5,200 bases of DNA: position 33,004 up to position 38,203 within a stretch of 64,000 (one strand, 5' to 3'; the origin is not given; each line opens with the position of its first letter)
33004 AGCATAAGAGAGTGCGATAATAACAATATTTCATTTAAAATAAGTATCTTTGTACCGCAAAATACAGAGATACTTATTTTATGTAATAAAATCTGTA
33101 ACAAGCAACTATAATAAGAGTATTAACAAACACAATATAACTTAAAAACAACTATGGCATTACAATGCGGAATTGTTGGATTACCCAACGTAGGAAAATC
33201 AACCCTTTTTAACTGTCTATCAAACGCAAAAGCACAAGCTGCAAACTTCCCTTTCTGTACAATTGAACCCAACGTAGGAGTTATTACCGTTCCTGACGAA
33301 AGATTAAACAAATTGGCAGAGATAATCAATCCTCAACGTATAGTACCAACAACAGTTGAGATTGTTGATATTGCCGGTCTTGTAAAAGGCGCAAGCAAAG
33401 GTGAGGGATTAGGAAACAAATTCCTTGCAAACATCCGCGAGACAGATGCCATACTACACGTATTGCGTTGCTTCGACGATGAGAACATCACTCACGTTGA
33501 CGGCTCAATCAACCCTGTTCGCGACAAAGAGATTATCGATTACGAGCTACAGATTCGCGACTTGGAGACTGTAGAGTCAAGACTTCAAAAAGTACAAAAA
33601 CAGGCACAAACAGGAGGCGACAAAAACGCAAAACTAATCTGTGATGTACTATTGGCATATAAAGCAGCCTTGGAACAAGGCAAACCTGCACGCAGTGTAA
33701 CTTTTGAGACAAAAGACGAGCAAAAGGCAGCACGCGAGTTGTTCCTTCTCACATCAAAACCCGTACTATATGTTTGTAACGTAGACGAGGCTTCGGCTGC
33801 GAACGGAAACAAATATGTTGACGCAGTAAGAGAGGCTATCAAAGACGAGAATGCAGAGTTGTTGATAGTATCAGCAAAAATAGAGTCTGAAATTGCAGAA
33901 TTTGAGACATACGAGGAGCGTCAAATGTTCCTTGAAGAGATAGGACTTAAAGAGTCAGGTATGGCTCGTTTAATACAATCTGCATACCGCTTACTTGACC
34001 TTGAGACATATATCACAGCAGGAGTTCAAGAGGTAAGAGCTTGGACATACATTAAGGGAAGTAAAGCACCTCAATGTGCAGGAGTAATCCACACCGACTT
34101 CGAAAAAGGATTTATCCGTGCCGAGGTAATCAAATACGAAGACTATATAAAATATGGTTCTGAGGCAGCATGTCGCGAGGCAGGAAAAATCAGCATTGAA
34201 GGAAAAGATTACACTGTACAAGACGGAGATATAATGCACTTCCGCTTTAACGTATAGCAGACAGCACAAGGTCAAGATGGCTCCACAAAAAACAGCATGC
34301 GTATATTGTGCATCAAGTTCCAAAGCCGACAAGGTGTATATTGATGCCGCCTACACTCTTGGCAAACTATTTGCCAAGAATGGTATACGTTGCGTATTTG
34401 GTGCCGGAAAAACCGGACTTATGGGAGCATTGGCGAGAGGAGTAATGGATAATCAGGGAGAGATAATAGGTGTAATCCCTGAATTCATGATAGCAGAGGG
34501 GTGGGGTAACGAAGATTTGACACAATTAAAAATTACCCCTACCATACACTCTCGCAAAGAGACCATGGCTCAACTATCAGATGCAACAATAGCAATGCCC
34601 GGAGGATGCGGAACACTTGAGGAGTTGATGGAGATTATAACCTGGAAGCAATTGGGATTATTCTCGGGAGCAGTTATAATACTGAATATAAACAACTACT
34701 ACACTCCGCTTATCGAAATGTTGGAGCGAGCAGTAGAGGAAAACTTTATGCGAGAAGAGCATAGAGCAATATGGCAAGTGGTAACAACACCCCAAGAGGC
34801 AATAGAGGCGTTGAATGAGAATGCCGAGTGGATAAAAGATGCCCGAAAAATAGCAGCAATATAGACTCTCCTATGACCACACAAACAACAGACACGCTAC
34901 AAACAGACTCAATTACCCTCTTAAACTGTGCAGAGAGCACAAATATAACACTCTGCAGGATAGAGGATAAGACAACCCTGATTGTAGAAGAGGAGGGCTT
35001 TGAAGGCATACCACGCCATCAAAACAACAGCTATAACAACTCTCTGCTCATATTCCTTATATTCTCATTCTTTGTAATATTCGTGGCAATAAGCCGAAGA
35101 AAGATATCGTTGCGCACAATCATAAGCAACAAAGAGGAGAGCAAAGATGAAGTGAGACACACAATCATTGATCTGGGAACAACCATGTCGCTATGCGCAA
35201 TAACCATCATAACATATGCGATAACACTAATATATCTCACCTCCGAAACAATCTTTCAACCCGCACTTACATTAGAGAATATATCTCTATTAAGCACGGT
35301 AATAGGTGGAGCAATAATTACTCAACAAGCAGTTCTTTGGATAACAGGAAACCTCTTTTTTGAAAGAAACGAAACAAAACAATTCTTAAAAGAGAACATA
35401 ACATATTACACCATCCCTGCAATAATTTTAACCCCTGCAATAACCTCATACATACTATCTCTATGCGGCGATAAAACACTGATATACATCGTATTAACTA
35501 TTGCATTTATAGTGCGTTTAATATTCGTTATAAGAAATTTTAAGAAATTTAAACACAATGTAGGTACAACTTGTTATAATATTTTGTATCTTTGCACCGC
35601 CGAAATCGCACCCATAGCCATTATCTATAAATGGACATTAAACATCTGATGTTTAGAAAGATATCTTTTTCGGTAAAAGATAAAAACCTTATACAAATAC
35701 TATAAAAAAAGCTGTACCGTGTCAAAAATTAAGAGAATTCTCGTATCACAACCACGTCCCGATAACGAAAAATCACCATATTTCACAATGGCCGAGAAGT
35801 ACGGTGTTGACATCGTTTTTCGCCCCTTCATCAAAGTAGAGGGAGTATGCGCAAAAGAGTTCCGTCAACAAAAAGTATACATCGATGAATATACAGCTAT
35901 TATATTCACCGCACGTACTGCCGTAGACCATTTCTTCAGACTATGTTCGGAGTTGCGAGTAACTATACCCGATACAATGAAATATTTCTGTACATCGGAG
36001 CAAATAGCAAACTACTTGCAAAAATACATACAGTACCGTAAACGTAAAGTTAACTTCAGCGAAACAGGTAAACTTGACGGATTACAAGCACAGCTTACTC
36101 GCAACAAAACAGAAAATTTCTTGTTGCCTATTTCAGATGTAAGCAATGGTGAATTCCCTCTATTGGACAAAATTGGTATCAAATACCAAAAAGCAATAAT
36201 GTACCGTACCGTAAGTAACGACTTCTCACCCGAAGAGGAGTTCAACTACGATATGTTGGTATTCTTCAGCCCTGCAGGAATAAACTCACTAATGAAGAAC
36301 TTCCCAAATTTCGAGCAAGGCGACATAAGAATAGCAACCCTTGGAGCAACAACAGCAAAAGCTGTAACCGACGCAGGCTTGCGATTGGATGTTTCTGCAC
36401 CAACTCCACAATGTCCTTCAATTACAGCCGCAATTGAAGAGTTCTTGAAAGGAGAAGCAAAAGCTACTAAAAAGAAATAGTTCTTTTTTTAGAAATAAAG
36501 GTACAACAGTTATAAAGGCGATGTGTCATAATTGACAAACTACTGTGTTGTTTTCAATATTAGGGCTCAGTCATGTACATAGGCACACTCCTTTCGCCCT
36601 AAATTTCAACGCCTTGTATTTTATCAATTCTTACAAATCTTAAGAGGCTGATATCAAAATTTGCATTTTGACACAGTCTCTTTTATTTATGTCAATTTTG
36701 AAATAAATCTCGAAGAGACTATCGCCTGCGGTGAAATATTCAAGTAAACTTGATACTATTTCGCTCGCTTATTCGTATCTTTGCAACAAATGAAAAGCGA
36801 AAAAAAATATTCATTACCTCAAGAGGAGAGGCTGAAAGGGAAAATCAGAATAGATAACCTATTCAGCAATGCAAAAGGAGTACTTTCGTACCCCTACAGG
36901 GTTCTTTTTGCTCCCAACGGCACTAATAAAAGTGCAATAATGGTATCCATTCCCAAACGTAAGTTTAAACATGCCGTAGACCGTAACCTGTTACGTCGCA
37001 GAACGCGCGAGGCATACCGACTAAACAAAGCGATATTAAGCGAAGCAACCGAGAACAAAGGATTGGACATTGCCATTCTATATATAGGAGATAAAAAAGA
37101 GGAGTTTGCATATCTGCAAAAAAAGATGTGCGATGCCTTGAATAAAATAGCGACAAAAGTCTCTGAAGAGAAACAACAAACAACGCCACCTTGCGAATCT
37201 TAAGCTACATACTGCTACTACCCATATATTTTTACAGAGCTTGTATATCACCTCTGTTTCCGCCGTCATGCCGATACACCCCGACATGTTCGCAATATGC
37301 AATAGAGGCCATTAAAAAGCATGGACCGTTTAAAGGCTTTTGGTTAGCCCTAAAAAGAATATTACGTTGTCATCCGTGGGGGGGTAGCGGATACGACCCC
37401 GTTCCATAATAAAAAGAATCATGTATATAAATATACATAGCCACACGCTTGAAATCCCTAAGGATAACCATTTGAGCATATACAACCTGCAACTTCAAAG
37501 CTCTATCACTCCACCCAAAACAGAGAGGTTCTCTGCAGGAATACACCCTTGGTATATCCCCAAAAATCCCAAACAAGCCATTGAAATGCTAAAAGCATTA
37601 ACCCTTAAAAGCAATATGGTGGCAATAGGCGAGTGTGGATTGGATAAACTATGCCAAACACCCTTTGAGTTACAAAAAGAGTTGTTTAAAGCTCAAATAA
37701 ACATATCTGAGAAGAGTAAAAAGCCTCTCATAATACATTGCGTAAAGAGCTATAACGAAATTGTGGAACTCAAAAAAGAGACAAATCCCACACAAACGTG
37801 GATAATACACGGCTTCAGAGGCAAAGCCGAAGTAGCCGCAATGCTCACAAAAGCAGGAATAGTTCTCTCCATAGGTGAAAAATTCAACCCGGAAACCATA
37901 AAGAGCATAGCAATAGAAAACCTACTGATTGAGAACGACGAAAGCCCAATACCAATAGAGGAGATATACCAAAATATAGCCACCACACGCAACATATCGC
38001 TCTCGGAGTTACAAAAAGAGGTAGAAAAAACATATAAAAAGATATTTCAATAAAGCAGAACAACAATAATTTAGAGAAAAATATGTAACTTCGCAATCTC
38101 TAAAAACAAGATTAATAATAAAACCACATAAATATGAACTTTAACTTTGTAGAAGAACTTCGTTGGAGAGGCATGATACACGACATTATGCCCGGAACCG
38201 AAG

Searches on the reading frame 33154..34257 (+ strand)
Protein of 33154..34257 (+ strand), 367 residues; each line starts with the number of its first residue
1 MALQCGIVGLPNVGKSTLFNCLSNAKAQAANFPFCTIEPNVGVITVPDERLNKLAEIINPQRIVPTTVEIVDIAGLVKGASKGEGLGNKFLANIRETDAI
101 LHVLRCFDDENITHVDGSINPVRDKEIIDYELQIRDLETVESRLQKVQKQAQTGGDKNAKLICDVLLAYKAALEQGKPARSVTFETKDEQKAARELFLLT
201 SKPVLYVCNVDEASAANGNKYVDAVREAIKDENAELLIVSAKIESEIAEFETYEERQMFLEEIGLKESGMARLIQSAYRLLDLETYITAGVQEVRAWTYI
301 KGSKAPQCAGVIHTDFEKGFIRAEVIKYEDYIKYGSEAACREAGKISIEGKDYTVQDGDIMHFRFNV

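Call 38: search_protein_families(library=pfam, proteins=[window:33154-34257:+], max_evalue=0.00001)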
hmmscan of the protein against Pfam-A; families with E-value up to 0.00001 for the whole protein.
window:33154-34257:+ (367 aa): 3 families
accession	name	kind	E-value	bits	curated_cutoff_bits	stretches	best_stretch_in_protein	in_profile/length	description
PF06071.19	YchF-GTPase_C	-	1.4e-39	134.5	27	1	283-366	1-84/84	Protein of unknown function (DUF933)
PF01926.29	MMR_HSR1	-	1.1e-23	83.9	21.9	1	5-123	2-100/113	50S ribosome-binding GTPase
PF02421.24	FeoB_N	-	7.1e-09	35.8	27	1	5-49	3-47/156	Ferrous iron transport protein B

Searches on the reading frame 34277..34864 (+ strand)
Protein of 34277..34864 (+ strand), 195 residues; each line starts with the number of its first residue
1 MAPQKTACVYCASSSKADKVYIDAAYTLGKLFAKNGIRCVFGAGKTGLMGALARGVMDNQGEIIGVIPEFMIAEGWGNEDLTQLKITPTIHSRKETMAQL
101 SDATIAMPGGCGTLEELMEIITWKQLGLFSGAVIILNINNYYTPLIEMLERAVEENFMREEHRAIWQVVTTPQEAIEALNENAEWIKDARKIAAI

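Call 38: search_protein_families(library=pfam, proteins=[window:34277-34864:+], max_evalue=0.00001)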
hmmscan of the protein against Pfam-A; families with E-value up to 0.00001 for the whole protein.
window:34277-34864:+ (195 aa): 2 families
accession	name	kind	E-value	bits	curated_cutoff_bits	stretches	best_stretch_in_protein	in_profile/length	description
PF03641.19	Lysine_decarbox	-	3.6e-40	137.6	27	1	49-179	1-131/131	Possible lysine decarboxylase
PF18306.6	LDcluster4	-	1.2e-13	51.3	26.3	1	15-119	11-112/151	SLOG cluster4 family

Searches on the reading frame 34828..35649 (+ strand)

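Call 38: search_protein_families(library=pfam, proteins=[window:34828-35649:+], max_evalue=0.00001)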
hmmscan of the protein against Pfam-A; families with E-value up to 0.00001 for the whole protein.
window:34828-35649:+ (273 aa): 1 family
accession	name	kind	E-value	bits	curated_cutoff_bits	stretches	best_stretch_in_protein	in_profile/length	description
PF14093.11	DUF4271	-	1.1e-24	87.9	29.7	1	74-269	4-205/206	Domain of unknown function (DUF4271)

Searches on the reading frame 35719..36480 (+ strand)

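Call 38: search_protein_families(library=pfam, proteins=[window:35719-36480:+], max_evalue=0.00001)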
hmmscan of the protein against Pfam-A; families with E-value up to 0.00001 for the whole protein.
window:35719-36480:+ (253 aa): 1 family
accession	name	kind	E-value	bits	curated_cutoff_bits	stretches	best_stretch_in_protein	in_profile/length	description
PF02602.20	HEM4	-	4.2e-29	101.7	27.5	1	25-235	7-229/231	Uroporphyrinogen-III synthase HemD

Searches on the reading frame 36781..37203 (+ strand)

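Call 39: search_protein_families(library=pfam, proteins=[window:36781-37203:+], max_evalue=0.00001)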
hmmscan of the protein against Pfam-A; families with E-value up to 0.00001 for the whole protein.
window:36781-37203:+ (140 aa): 1 family
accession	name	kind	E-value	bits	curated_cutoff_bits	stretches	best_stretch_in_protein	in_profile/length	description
PF00825.24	Ribonuclease_P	-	7e-15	55.5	22.3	1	12-123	1-108/109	Ribonuclease P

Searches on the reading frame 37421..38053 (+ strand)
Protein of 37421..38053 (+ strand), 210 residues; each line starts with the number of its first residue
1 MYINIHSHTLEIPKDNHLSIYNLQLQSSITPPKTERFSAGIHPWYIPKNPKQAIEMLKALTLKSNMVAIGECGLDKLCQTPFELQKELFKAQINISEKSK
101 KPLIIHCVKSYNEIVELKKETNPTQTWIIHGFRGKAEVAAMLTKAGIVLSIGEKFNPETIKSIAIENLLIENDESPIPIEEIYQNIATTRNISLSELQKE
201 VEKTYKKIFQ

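Call 39: search_protein_families(library=pfam, proteins=[window:37421-38053:+], max_evalue=0.00001)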
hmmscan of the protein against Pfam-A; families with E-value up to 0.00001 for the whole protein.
window:37421-38053:+ (210 aa): 1 family
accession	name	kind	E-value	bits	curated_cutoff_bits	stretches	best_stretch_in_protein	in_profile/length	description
PF01026.27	TatD_DNase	-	9.1e-33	114.1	27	1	37-210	57-253/253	TatD related DNase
